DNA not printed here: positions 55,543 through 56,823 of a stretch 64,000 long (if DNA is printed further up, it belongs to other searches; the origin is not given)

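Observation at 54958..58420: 1.7-kb tandem segmental duplication (CTD-encoding gene tail plus a CBM-like CTD gene) with gene-conversion-like identity patches and a compensatory-mutated hairpin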

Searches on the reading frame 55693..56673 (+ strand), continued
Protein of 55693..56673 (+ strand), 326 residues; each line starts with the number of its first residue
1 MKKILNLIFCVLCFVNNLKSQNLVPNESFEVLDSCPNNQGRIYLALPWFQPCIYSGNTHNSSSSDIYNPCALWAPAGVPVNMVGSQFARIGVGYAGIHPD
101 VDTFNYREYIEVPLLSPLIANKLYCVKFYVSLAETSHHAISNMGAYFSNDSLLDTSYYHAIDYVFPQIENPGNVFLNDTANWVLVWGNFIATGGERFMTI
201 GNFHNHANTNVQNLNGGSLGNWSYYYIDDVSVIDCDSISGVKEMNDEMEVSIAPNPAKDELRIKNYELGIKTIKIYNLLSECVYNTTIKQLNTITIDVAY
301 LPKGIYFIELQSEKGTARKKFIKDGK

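Call 63: fold_search(model_id=the predicted structure, library=pdb)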
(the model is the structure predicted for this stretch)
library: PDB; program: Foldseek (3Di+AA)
matches with E <= 10: 1845; with E <= 0.001: 99
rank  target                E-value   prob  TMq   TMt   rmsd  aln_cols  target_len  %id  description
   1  3k4z_A                6.4e-09  1.00  0.34  0.39  15.8       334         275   14  Crystal Structure of the Cellulosomal CBM4 from Clostridium thermocellum Cellulase CbhA (released 2010-07-28)
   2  2c9a_A                9.1e-08  1.00  0.24  0.28  17.5       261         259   11  Crystal structure of the MAM-Ig module of receptor protein tyrosine phosphatase mu (released 2006-01-19)
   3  4es9_D                1.1e-07  1.00  0.27  0.29  13.4       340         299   11  Crystal Structure of the adhesin domain of Epf from Streptococcus pyogenes in P21 (released 2012-09-19)
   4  4es9_A                4.5e-07  1.00  0.26  0.28  14.0       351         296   11  Crystal Structure of the adhesin domain of Epf from Streptococcus pyogenes in P21 (released 2012-09-19)
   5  4es8_B                4.5e-07  1.00  0.26  0.28  13.3       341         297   11  Crystal Structure of the adhesin domain of Epf from Streptococcus pyogenes in P212121 (released 2012-09-19)
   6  4es9_C                5.4e-07  1.00  0.26  0.28  13.7       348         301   11  Crystal Structure of the adhesin domain of Epf from Streptococcus pyogenes in P21 (released 2012-09-19)
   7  4es9_B                1.0e-06  1.00  0.25  0.27  13.6       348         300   11  Crystal Structure of the adhesin domain of Epf from Streptococcus pyogenes in P21 (released 2012-09-19)
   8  3p6b_A                5.5e-06  1.00  0.34  0.54   5.9       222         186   15  The crystal structure of CelK CBM4 from Clostridium thermocellum (released 2011-08-24)
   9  5wps                  1.1e-05  1.00  0.37  0.57   6.1       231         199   12  Crystal structure HpiC1 Y101F (released 2018-04-04)
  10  6al7_A                1.2e-05  1.00  0.38  0.58   6.3       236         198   13  Crystal structure HpiC1 F138S (released 2018-03-07)
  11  6al6_A                1.3e-05  1.00  0.37  0.58   6.0       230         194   13  Crystal structure HpiC1 in P42 space group (released 2018-03-07)
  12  5yvp_A                1.7e-05  1.00  0.36  0.55   6.2       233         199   11  Crystal structure of an apo form cyclase Filc1 from Fischerella sp. TAU (released 2018-11-07)
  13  3fhq_A                1.7e-05  1.00  0.20  0.12  13.3       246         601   10  Structure of endo-beta-N-acetylglucosaminidase A (released 2009-05-05)
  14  6a9f_C                1.8e-05  1.00  0.37  0.57   5.7       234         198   11  Crystal structure of a cyclase from Fischerella sp. TAU in complex with 4-(1H-Indol-3-yl)butan-2-one (released 2018-12-19)
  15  5wpu                  1.9e-05  1.00  0.38  0.59   6.0       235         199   12  Crystal structure HpiC1 Y101S (released 2018-03-07)
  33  4bj0_A                5.9e-05  1.00  0.38  0.69   5.0       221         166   10  Xyloglucan binding module (CBM4-2 X2-L110F) in complex with branched xyloses (released 2014-04-23)
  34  4xuo_A                5.9e-05  1.00  0.33  0.62   6.0       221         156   13  Structure of the CBM22-1 xylan-binding domain from Paenibacillus barcinonensis Xyn10C (released 2015-06-03)
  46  2y64_A                1.3e-04  1.00  0.39  0.69   5.1       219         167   10  Xylopentaose binding mutated (X-2 L110F) CBM4-2 Carbohydrate Binding Module from a Thermostable Rhodothermus marinus X (released 2012-03-07)
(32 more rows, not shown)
